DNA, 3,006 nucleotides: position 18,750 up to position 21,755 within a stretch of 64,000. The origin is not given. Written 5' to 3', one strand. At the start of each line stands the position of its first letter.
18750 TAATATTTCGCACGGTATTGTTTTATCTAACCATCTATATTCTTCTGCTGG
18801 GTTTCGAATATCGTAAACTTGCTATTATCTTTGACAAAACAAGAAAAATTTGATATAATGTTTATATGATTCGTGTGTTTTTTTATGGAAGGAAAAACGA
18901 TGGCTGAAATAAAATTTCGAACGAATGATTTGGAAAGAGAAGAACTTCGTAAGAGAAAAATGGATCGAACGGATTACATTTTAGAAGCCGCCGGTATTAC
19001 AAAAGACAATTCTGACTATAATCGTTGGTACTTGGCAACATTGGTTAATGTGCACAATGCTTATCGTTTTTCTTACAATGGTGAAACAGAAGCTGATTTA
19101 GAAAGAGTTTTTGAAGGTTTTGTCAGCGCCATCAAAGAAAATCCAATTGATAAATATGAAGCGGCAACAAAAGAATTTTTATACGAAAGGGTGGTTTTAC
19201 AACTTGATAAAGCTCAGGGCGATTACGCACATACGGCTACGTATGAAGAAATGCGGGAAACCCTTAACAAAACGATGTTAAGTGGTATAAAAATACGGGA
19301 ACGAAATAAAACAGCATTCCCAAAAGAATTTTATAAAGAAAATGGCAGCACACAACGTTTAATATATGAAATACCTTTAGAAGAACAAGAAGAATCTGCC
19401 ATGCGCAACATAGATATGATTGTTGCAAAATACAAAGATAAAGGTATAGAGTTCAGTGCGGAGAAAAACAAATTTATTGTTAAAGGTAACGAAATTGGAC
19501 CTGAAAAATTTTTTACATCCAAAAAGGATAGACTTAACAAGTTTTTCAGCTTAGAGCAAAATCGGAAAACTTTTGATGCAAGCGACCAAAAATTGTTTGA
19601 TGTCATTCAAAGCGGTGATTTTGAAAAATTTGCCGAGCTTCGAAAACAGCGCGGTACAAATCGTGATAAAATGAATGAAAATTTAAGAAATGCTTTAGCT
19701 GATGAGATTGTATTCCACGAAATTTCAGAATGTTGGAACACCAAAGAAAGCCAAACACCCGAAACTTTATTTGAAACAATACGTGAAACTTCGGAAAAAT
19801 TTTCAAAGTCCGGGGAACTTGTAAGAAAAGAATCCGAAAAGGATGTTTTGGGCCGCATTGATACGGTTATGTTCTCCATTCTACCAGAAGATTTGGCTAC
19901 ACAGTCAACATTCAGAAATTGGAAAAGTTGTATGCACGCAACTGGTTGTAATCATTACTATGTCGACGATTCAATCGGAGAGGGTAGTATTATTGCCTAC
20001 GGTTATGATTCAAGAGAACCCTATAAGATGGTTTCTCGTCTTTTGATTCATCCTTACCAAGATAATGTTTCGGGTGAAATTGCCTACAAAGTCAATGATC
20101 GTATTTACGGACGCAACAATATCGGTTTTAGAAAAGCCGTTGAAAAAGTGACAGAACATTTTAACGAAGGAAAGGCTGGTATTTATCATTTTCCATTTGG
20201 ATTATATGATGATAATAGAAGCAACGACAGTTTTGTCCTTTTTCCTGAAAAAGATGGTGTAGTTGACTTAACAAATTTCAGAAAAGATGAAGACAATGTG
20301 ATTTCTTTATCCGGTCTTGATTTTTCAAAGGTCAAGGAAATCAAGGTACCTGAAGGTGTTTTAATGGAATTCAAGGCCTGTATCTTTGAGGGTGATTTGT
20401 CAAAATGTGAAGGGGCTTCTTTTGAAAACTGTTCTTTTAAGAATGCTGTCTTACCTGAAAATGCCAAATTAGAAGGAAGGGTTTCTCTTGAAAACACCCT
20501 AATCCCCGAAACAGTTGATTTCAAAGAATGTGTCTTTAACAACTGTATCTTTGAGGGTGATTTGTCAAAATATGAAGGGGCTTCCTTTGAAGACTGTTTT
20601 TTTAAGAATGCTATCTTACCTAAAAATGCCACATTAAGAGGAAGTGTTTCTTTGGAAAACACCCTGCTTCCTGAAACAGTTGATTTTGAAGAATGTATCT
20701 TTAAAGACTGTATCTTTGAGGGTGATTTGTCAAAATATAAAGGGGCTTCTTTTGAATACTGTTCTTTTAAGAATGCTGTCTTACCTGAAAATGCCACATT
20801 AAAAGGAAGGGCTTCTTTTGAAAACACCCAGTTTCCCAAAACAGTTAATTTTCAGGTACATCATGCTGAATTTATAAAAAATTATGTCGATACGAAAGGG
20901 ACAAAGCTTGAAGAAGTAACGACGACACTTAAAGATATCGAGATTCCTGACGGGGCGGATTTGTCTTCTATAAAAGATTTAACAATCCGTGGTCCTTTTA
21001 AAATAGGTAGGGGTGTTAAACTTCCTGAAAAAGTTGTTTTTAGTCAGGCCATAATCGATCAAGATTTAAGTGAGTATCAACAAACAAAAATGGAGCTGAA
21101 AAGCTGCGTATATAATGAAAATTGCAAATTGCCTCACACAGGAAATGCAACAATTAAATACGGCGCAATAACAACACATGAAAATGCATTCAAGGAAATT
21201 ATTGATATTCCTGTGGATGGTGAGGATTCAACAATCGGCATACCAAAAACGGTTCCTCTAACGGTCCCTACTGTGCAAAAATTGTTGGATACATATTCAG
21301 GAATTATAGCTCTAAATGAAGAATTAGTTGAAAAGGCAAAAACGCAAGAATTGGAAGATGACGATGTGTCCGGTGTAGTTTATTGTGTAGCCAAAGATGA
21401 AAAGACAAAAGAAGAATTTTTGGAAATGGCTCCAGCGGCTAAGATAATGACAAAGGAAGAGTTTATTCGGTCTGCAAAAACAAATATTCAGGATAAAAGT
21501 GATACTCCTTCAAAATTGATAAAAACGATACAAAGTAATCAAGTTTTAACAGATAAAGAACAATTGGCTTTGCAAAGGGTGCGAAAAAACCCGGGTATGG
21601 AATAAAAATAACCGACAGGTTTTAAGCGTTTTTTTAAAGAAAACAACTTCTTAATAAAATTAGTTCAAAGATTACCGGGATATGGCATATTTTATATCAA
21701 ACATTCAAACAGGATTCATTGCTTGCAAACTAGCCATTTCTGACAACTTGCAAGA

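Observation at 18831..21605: Pentapeptide-like 3x55-aa repeat protein driven by a perfect consensus sigma70 promoter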

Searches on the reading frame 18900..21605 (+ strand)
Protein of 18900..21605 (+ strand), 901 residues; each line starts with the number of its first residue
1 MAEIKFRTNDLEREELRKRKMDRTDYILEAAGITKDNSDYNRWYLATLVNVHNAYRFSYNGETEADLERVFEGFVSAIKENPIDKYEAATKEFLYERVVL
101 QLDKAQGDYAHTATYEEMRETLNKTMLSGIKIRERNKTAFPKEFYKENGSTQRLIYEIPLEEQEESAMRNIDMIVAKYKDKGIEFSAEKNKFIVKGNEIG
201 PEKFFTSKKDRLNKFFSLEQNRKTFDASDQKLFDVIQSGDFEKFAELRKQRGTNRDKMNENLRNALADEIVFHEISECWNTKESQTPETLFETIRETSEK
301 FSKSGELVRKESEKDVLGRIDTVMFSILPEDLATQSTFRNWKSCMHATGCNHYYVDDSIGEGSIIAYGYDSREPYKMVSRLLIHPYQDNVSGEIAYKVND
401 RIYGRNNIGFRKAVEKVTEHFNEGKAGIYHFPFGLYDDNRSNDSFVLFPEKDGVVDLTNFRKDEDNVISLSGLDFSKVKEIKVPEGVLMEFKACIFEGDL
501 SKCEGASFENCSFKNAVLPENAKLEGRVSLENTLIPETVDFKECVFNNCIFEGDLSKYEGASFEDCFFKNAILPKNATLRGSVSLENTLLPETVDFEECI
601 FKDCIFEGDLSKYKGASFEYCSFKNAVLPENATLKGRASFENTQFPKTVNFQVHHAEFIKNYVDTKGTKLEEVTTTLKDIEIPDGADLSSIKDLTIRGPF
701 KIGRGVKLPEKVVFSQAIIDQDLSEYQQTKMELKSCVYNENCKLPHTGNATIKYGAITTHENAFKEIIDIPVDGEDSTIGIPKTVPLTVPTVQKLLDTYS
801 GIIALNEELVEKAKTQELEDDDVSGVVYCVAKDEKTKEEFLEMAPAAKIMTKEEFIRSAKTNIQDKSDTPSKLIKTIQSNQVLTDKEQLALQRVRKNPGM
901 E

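Call 4: search_protein_families(library=pfam, proteins=[window:18900-21605:+], max_evalue=1)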
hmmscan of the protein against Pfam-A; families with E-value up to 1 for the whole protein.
window:18900-21605:+ (901 aa): 7 families
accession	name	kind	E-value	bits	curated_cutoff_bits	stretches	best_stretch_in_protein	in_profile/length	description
PF13576.12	Pentapeptide_3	-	7.4e-16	58.5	27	4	559-608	2-46/48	Pentapeptide repeats (9 copies)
PF13306.12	LRR_5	-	1.3e-05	25.5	27.7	1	596-679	8-90/127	BspA type Leucine rich repeat region (6 copies)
PF13599.13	Pentapeptide_4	-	1.7e-05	25.3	38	2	583-631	6-51/78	Pentapeptide repeat region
PF00805.28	Pentapeptide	-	5.5e-05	23.1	20.2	0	504-517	14-27/40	Pentapeptide repeats (8 copies)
PF23894.2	LD_SV2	-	6.9e-05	23.6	29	2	593-629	39-73/92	SV2A/B/C luminal domain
PF22716.1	SNaCT11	-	0.01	16.6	27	0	600-630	117-147/164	Short NACHT-associated C-Terminal domain, family 11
PF18611.7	IL3Ra_N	-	0.016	15.5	26.1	0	607-651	33-77/78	IL-3 receptor alpha chain N-terminal domain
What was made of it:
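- On Pentapeptide repeat protein (PRP): PF00805 scores 23.1 against 20.2, but no single stretch passes (call 4).
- On Leucine-rich repeat, BspA type (PF13306 LRR_5): 25.5 bits against a cut-off of 27.7 (call 4).
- Pfam Pentapeptide_3 at E=7e-16 (call 4).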

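Call 10: find_homologous_proteins(query=window:18900-21605:+)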
Query window:18900-21605:+ (901 aa): 62 proteins with E <= 0.001 among 8000 candidates.
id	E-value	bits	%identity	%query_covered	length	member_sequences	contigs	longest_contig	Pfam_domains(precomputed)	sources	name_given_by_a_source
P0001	0.0e+0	2030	100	100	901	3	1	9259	PF13576.13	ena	-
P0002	6.9e-276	936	60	67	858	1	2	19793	-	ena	-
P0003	7.4e-191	655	46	83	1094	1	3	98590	-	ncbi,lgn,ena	-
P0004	4.0e-188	646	52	66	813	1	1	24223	-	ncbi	-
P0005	1.5e-186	641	56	58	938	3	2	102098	-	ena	-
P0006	4.4e-186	639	44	87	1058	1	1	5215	-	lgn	-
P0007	9.3e-169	582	41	83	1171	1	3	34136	PF00132.31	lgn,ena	-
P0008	1.1e-157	545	44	73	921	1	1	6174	-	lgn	-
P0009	1.4e-154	535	37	79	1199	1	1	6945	PF00132.31,PF25087.2,PF25084.2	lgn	-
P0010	3.1e-128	448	38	81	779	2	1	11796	PF13288.13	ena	-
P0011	2.3e-121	425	44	59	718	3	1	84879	PF23952.2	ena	-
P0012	1.1e-120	423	38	81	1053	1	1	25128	-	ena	-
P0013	1.2e-120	422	38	81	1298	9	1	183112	PF20854.2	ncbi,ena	-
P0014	4.7e-120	420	37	79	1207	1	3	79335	-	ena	-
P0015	1.6e-119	419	37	79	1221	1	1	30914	-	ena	-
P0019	2.2e-118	415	38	77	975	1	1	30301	PF00805.29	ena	-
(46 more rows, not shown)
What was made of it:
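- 20186..20839 (-): Antisense 217-aa ORF across the repeats, judged spurious. It shows the same 55-aa periodicity, and the sense frame has 62 homologues (call 10).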

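Call 11: search_protein_families(library=ncbifam, proteins=[window:18900-21605:+], max_evalue=0.01)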
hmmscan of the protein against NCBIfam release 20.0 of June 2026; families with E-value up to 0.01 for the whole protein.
window:18900-21605:+ (901 aa): 2 families
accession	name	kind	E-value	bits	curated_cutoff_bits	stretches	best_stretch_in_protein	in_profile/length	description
NF051894.1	anti_phage_HalA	equivalog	4.2e-06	26.2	250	1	473-595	23-141/338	anti-phage Hailong system effector protein HalA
NF011904.1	PRK15377.1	subfamily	0.00054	18.4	500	0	469-583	20-129/606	type III secretion system effector HECT-type E3 ubiquitin transferase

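Call 14: search_solved_structures(query=window:18900-21605:+, max_evalue=1)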
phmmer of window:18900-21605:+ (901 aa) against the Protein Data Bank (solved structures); distinct sequences matched with E-value up to 1: 0.

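Call 16: search_protein_families(library=phrogs, proteins=[window:18900-21605:+], max_evalue=0.1)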
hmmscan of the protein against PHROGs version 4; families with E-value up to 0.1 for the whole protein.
window:18900-21605:+ (901 aa): 1 family
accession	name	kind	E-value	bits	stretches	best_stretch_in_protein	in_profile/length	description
phrog_26297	-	unknown function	0.0037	18.7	0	490-518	3-31/93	-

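Call 17: search_protein_families(library=padloc, proteins=[window:18900-21605:+], max_evalue=0.1)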
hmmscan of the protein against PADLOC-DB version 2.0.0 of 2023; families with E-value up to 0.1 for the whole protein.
window:18900-21605:+ (901 aa): 0 families

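Call 20: find_related_loci(query=A1, collection=genome_contigs, flank=10000)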
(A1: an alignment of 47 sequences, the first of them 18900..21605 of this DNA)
Query A1 (901 aa) in genome_contigs; peptide patterns used: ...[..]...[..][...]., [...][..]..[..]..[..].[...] (x = any residue, [..] = any of these).
36 stretches matched a pattern; 16 encode a relative of the query (tblastn E <= 1e-3); 16 distinct loci.
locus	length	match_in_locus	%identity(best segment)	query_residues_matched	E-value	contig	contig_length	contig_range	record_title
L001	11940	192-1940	52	1-745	0e+0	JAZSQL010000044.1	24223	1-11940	MAG: Alphaproteobacteria bacterium isolate T1900044543_TS20190009.MAGScoT_cleanbin_000006 SGB_90_k141_1707943, whole gen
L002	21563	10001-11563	57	1-524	0e+0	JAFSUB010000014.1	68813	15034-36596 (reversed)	MAG: Alphaproteobacteria bacterium isolate RGIG3474 Goat_Rumen.Co__c1023316, whole genome shotgun sequence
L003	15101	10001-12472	32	3-749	2e-117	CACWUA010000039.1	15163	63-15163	MAG: uncultured proteobacterium isolate RUG10918 genome assembly, contig: RUG10918_asm_39, whole genome shotgun sequence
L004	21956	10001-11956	38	6-696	7e-127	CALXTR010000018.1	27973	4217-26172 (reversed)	MAG: uncultured Alphaproteobacteria bacterium isolate BRZ_CI__bin121 genome assembly, contig: BRZ_CI__NODE_2636_length_2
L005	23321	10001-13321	32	5-745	9e-111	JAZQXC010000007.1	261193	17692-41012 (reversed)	MAG: Alphaproteobacteria bacterium isolate T1900045163_TC20190157.MAGScoT_cleanbin_000004 SGB_5097_k141_3225172, whole g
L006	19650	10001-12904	34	1-745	2e-110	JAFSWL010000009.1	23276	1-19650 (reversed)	MAG: Alphaproteobacteria bacterium isolate RGIG3536 Goat_Rumen.Co__c297320, whole genome shotgun sequence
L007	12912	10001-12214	31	3-724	8e-95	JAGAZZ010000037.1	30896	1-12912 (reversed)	MAG: Alphaproteobacteria bacterium isolate RGIG8928 Water_deer_Rectum-1__c235660, whole genome shotgun sequence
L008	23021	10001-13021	33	6-732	9e-94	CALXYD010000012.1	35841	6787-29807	MAG: uncultured Alphaproteobacteria bacterium isolate BRZ_KS__bin39 genome assembly, contig: BRZ_KS__NODE_1756_length_35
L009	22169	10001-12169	32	8-755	1e-92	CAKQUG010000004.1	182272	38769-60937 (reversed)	MAG: uncultured Alphaproteobacteria bacterium isolate REFINED_METABAT215_TOP10_CONTIGS_1500_ASSEMBLY_K77_MERGED__Hadza_M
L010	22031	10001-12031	32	8-712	7e-89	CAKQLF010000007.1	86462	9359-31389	MAG: uncultured Alphaproteobacteria bacterium isolate REFINED_METABAT215_TOP10_CONTIGS_1500_ASSEMBLY_K77_MERGED__Hadza_M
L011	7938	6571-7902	37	8-439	5e-83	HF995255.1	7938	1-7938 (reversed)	Proteobacteria bacterium CAG:495 genomic scaffold, scf6, whole genome shotgun sequence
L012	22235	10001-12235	33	27-744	8e-98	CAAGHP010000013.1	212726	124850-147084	MAG TPA_asm: Alphaproteobacteria bacterium, isolate HGM16763, WGS project CAAGHP010000000 data, contig: SRS476280_65_k11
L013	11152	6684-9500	32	27-731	2e-81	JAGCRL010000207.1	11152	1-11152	MAG: Alphaproteobacteria bacterium isolate RGIG10055 Yak_Rumen-1__c1843757, whole genome shotgun sequence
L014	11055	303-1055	49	297-734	1e-63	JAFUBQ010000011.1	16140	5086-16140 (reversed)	MAG: Alphaproteobacteria bacterium isolate RGIG4347 Roe_deer_Jejunum-1__c125943, whole genome shotgun sequence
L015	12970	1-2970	31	265-767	3e-55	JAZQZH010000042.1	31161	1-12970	MAG: Alphaproteobacteria bacterium isolate T1900045157_TC20190151.MAGScoT_cleanbin_000008 SGB_4990_k141_4509305, whole g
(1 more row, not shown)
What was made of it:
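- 16 genomic loci, all from gut or rumen Alphaproteobacteria MAGs (call 20). The full-length head is confined to one bacterial lineage, with one hit per species-representative genome among 16 genomes (call 20).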

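Call 29: search_solved_structures(query=A1, max_evalue=10)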
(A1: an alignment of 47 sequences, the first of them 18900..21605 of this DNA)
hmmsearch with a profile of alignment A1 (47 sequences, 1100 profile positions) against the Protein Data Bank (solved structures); distinct sequences matched with E-value up to 10: 9.
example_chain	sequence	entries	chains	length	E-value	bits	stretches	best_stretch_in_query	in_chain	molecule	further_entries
4fs7_A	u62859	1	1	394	0.0022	19.5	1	535-811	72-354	Uncharacterized protein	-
6nig_A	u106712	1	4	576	0.13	13.6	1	545-860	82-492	Toll-like receptor 2,Variable lymphocyte receptor B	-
2z7x_A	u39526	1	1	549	0.19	13.1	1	621-860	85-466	Toll-like receptor 2,Variable lymphocyte receptor B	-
9t5r_A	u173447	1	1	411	0.67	11.3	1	573-845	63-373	Volume-regulated anion channel subunit LRRC8D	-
8t1i_J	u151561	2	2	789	2.1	9.7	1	934-1052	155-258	Mediator of RNA polymerase II transcription subunit 15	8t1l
6fnw_A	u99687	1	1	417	2.5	9.4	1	530-728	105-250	Volume-regulated anion channel subunit LRRC8A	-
9t5q_A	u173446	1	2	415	2.5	9.4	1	530-729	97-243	Volume-regulated anion channel subunit LRRC8A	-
9dx7_E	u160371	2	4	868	5.8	8.2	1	560-845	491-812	Volume-regulated anion channel subunit LRRC8D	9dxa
6m04_A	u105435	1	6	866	7.1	7.9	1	559-843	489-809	Volume-regulated anion channel subunit LRRC8D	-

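Call 30: predict_structure(alignment_id=A1)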
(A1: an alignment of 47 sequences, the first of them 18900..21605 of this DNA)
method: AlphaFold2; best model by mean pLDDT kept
length: 901 residues; sequences in the alignment: 47
mean_pLDDT: 85.6   pTM: 0.62
mean pLDDT of the five models: 85.6, 84.9, 84.5, 83.8, 83.3
residues with pLDDT >= 90: 399; 70-90: 425; 50-70: 51; < 50: 26
segments of 3 or more residues with pLDDT < 50: 864-882, 897-901
pLDDT, mean of each block of 10 residues (from residue 1): 82 93 97 96 97 91 87 96 94 92 85 92 97 95 94 93 80 90 85 91 93 78 76 94 95 90 92 94 90 91 88 75 96 91 91 95 96 88 91 91 87 94 89 83 78 83 84 85 88 90 89 88 84 78 63 73 78 79 75 71 80 80 86 86 82 84 68 85 88 89 90 93 91 93 87 91 89 85 87 89 91 81 85 93 89 89 46 42 60 53 34
secondary structure, 60 per line:
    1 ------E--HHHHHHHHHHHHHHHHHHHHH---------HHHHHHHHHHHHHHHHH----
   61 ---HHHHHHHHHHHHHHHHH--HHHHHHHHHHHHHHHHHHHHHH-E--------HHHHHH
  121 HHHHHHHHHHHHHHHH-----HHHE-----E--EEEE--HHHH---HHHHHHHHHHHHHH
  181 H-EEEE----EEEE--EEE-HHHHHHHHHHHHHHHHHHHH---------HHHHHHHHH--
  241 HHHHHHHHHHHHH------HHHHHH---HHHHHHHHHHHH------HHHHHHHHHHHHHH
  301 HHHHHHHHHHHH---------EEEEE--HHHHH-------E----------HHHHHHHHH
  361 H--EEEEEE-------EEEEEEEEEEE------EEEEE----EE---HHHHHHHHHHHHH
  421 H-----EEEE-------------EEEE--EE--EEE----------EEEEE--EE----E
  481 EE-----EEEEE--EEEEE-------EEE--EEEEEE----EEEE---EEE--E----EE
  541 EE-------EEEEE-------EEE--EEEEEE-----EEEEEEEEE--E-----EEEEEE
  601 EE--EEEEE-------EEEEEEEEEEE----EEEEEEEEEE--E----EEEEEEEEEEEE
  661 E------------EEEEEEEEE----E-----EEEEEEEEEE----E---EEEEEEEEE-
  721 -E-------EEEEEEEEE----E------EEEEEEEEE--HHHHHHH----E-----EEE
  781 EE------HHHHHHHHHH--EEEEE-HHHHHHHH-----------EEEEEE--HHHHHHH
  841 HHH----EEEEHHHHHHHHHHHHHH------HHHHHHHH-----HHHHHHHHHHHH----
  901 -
elements in order (helices of 4 or more, strands of 3 or more residues): H10-30 H40-56 H64-80 H83-104 H115-136 E154-157 H160-163 H167-181 E183-186 E191-194 E197-199 H201-220 H230-238 H241-253 H260-265 H269-280 H287-312 E322-326 H329-333 H352-361 E364-369 E377-387 E394-398 H408-421 E427-430 E444-447 E454-456 E467-471 E480-482 E488-492 E495-499 E507-509 E512-517 E522-525 E529-531 E539-542 E550-554 E562-564 E567-572 E578-586 E595-602 E605-609 E617-627 E632-641 E649-661 E674-682 E693-702 E711-719 E730-738 E750-758 H761-767 E778-782 H789-798 E801-805 H807-814 E826-831 H834-843 E848-851 H852-865 H872-879 H885-896
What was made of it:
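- On Pentapeptide repeat protein (PRP): AF2 predicts a beta-solenoid, with pLDDT only 63-80 in the repeats (call 30).
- On VirB/D4 type IV secretion substrate: The tail has low pLDDT (call 30).
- pLDDT is only 63-80 across the three units (call 30).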
